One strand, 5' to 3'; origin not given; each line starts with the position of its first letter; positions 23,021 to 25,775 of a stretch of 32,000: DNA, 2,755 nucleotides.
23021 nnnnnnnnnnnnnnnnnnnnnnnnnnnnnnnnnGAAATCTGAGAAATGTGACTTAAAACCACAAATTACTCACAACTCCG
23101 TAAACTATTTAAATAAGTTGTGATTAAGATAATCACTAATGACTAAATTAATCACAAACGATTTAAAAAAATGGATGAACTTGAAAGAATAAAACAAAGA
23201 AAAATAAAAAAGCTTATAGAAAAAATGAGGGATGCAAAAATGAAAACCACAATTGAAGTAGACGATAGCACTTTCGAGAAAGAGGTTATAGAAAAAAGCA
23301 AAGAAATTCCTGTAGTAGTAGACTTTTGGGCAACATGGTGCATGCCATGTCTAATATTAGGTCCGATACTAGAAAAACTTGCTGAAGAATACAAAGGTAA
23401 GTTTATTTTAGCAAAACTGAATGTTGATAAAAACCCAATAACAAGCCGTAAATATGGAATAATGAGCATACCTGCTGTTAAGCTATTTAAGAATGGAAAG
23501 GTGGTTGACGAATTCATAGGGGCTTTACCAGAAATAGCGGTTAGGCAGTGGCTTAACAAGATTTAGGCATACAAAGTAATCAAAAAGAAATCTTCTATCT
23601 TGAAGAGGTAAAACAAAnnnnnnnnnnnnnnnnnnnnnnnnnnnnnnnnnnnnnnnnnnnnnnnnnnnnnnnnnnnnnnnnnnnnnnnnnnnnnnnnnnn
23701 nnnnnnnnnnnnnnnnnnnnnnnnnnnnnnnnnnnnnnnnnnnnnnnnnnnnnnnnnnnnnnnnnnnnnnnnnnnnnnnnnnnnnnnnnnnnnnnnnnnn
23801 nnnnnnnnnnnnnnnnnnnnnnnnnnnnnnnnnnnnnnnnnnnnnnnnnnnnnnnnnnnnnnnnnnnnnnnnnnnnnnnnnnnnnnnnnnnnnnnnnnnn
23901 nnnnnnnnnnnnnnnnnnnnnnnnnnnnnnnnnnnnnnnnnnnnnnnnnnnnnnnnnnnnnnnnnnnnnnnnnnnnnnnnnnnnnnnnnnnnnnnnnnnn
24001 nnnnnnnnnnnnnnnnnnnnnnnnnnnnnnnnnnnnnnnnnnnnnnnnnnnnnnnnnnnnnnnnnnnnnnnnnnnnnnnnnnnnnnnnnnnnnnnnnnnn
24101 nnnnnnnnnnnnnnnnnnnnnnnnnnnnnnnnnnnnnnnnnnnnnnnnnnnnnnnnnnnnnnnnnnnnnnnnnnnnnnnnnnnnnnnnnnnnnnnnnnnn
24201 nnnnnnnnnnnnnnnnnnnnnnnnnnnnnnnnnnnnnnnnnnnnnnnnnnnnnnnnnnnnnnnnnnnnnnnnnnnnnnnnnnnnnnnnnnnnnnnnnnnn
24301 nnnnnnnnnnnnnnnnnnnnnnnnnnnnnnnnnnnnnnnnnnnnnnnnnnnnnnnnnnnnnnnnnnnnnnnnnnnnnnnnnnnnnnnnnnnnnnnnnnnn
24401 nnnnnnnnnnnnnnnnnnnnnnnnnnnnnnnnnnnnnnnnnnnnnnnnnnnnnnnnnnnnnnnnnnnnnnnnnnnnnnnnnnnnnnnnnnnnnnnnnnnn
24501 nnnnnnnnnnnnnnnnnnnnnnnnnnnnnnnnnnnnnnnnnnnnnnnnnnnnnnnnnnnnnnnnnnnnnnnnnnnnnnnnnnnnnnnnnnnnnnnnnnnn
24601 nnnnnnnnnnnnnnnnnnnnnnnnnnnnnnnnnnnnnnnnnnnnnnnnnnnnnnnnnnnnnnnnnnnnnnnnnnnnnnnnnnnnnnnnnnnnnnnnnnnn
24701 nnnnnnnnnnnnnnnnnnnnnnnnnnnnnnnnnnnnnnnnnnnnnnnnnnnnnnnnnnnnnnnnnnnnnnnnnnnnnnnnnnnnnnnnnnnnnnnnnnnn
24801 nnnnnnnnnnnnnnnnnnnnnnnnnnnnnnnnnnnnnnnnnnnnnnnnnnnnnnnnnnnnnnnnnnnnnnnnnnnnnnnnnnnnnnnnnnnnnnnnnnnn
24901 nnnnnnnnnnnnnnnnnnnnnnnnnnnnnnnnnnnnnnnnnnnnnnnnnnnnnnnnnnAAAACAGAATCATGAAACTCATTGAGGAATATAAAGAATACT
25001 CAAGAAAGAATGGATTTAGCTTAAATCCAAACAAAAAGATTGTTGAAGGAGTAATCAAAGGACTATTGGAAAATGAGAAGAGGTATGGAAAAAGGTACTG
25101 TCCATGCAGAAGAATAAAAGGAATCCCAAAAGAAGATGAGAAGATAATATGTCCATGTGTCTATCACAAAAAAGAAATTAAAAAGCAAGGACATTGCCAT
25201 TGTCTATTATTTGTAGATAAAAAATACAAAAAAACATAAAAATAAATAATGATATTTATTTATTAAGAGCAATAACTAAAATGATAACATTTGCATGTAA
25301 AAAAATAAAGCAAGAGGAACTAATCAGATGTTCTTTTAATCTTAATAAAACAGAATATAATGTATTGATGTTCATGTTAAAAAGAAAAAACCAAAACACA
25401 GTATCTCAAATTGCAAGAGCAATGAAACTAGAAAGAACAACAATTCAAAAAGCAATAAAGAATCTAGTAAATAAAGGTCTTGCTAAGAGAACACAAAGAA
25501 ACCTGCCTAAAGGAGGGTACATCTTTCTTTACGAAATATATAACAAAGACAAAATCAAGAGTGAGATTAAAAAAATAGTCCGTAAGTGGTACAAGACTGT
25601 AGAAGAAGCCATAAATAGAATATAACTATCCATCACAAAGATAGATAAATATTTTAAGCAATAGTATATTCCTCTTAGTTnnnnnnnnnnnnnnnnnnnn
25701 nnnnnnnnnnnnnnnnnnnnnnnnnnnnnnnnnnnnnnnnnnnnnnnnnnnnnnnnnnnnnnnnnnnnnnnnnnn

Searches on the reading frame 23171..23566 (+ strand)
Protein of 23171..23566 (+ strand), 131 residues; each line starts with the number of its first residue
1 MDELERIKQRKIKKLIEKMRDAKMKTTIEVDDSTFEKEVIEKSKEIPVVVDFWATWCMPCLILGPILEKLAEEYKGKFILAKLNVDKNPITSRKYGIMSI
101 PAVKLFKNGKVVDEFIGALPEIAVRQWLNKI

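Call 10: search_protein_families(library=pfam, proteins=[window:23171-23566:+])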
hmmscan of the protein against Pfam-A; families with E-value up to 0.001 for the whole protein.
window:23171-23566:+ (131 aa): 4 families
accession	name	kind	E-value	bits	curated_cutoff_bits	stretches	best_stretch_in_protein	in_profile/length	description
PF00085.26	Thioredoxin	-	2.7e-26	92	23.5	1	27-129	2-102/103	Thioredoxin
PF04756.19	OST3_OST6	-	0.00021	21.3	27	1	17-108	4-104/294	OST3 / OST6 family, transporter family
PF13905.12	Thioredoxin_8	-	0.00024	21.8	27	0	47-87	3-45/94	Thioredoxin-like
PF13098.12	Thioredoxin_2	-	0.00036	21.3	27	1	43-128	3-104/104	Thioredoxin-like domain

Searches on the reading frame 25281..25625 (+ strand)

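Call 10: search_protein_families(library=pfam, proteins=[window:25281-25625:+])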
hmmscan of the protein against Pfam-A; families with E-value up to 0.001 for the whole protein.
window:25281-25625:+ (114 aa): 13 families
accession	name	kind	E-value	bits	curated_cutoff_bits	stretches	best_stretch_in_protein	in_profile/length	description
PF01978.25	TrmB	-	1.7e-10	41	25.6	1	18-81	3-59/68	Sugar-specific transcriptional regulator TrmB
PF12802.13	MarR_2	-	1.8e-09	38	27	1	20-71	2-53/61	MarR family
PF13730.12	HTH_36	-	3.2e-08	33.7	25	1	20-67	2-54/55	Helix-turn-helix domain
PF21984.2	DnaD_N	-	1.2e-07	32.2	27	1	17-104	10-98/101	DnaD N-terminal domain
PF01047.28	MarR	-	9.9e-07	29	24.6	1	22-73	2-52/59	MarR family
PF22381.2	Staph_reg_Sar_Rot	-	5.8e-06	26.7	27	1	15-71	6-61/85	Transcriptional regulator SarA/Rot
PF13463.12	HTH_27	-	3.4e-05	24.4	22.2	1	29-77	8-57/68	Winged helix DNA-binding domain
PF00392.27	GntR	-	5.8e-05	23.1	27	1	40-73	26-59/64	Bacterial regulatory proteins, gntR family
PF13551.12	HTH_29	-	0.00015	22.2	28.1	1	38-71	13-44/64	Winged helix-turn helix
PF08279.18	HTH_11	-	0.00024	21.3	25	1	29-66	5-43/55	HTH domain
PF13412.12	HTH_24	-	0.00027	20.9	21.9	1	22-67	2-46/48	Winged helix-turn-helix DNA-binding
PF02002.24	TFIIE_alpha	-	0.00037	20.8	22.9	1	24-111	13-100/105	TFIIE alpha subunit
PF13518.12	HTH_28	-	0.00096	19.6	25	0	36-69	10-44/52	Helix-turn-helix domain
